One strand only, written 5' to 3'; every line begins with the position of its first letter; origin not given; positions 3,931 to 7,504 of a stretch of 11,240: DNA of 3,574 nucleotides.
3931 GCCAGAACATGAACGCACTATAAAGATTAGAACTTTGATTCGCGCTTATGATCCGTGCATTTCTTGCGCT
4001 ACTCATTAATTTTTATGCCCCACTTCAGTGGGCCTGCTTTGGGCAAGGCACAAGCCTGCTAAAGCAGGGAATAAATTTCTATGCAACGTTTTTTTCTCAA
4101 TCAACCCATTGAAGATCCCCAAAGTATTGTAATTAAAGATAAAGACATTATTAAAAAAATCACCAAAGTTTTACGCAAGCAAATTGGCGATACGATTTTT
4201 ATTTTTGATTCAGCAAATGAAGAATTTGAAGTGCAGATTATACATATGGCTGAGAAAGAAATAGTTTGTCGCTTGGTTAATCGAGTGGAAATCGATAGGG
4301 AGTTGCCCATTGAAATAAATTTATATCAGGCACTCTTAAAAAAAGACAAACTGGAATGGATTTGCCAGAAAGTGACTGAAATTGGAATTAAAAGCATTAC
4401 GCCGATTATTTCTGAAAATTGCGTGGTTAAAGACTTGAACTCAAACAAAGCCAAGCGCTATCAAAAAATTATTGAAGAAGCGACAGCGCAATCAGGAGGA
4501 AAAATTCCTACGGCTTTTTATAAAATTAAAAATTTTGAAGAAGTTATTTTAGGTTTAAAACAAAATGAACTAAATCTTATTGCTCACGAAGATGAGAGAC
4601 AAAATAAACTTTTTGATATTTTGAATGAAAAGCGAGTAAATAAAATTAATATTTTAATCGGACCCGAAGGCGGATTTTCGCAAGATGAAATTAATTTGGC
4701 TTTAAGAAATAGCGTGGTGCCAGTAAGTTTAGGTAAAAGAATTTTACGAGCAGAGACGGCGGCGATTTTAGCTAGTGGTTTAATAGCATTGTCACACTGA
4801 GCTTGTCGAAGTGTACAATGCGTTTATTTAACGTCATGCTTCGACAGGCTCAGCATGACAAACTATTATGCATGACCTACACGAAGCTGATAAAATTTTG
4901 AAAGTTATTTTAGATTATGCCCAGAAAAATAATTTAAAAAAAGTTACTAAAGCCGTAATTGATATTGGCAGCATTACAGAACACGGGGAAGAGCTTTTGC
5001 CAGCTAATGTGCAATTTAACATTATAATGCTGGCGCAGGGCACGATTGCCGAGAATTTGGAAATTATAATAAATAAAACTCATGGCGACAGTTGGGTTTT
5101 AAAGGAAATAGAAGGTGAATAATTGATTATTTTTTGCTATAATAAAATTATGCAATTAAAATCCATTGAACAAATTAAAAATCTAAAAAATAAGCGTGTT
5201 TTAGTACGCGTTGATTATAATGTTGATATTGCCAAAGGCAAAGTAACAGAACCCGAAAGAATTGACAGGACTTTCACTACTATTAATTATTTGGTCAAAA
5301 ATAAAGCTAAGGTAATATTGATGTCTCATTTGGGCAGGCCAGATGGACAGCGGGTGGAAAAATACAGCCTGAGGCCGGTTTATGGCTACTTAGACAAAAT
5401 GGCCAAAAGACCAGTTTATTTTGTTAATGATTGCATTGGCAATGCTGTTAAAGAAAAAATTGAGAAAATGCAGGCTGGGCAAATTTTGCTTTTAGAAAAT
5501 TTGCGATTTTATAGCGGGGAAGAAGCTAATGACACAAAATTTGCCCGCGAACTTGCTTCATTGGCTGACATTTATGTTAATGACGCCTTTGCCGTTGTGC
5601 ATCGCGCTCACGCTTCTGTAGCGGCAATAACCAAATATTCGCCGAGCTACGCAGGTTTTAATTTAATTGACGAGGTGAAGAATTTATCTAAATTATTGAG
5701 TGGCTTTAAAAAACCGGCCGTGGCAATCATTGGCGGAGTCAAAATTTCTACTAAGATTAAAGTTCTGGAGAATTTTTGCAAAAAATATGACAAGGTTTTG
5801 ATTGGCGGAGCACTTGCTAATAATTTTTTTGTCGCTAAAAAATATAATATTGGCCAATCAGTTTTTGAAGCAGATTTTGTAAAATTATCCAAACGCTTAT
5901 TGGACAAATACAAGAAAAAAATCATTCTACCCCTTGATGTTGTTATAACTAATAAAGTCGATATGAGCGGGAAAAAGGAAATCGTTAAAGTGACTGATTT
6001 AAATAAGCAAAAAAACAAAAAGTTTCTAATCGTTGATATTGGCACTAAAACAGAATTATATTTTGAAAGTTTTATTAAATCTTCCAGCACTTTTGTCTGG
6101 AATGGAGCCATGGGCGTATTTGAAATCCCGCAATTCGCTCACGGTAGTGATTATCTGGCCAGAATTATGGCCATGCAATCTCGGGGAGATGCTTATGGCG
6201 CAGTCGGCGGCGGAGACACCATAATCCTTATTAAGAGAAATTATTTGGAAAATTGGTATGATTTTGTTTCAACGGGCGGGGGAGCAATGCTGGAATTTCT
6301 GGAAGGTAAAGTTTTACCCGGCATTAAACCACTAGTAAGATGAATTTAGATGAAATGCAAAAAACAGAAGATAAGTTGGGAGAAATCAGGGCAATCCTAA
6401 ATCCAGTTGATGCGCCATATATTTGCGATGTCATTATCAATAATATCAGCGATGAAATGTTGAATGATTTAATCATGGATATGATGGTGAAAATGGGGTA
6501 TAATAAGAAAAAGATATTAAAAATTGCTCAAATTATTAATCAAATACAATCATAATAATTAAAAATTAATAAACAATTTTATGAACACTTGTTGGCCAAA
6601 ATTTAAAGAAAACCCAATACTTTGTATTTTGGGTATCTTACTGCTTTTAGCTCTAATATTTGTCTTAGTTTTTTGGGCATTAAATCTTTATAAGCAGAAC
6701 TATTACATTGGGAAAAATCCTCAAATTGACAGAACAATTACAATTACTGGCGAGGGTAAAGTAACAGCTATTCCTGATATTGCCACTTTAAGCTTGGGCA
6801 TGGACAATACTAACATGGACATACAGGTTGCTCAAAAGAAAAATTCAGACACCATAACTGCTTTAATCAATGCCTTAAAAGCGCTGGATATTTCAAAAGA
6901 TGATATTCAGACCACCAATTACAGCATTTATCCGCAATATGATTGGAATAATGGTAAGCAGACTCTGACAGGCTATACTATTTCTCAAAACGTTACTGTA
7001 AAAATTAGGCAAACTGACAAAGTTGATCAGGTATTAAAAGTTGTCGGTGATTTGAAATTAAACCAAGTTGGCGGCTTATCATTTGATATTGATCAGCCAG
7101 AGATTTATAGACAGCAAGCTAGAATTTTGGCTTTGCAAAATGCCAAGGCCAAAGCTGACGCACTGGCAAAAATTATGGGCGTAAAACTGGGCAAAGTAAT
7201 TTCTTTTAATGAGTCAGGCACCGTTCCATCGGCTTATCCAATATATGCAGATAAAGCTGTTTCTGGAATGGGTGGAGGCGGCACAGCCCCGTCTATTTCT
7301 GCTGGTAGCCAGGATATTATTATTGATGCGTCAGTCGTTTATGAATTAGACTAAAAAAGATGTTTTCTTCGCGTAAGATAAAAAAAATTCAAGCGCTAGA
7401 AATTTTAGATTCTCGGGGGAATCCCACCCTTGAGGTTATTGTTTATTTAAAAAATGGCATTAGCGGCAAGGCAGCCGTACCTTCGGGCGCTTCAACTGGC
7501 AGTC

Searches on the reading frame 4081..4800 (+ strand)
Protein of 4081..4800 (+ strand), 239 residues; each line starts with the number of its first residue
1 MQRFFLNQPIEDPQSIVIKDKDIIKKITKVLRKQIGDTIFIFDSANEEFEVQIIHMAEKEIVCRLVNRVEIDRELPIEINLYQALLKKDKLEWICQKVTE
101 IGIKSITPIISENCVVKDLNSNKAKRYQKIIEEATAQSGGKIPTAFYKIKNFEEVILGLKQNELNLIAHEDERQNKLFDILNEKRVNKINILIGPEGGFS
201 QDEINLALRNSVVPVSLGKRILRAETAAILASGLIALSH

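Call 17: search_protein_families(library=pfam, proteins=[window:4081-4800:+], max_evalue=0.01)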
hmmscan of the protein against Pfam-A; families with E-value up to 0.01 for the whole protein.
window:4081-4800:+ (239 aa): 3 families
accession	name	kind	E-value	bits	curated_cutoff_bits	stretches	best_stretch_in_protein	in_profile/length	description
PF04452.19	Methyltrans_RNA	-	4.1e-46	157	23.9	1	74-235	2-164/165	RNA methyltransferase domain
PF20260.4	PUA_4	-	2.5e-06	27.9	23.9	1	27-65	9-47/48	RNA methyltransferase PUA domain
PF00588.24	SpoU_methylase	-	0.0018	18.8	29.7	1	122-227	36-136/142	SpoU rRNA Methylase family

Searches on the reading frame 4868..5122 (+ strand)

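Call 17: search_protein_families(library=pfam, proteins=[window:4868-5122:+], max_evalue=0.01)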
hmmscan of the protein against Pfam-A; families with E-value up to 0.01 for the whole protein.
window:4868-5122:+ (84 aa): 1 family
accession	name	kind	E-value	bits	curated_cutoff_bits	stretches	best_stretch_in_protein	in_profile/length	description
PF01155.25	HypA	-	7.1e-07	29.7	28.9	1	1-73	1-69/112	Hydrogenase/urease nickel incorporation, metallochaperone, hypA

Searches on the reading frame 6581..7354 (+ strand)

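Call 17: search_protein_families(library=pfam, proteins=[window:6581-7354:+], max_evalue=0.01)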
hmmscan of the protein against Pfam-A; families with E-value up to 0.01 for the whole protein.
window:6581-7354:+ (257 aa): 2 families
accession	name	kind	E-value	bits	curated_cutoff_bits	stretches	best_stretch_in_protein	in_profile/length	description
PF04402.19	SIMPL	-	5.9e-52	177.4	25.2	1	53-254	1-205/205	Protein of unknown function (DUF541)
PF06703.16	SPC25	-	0.0044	17.2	24.3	1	7-87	51-129/159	Microsomal signal peptidase 25 kDa subunit (SPC25)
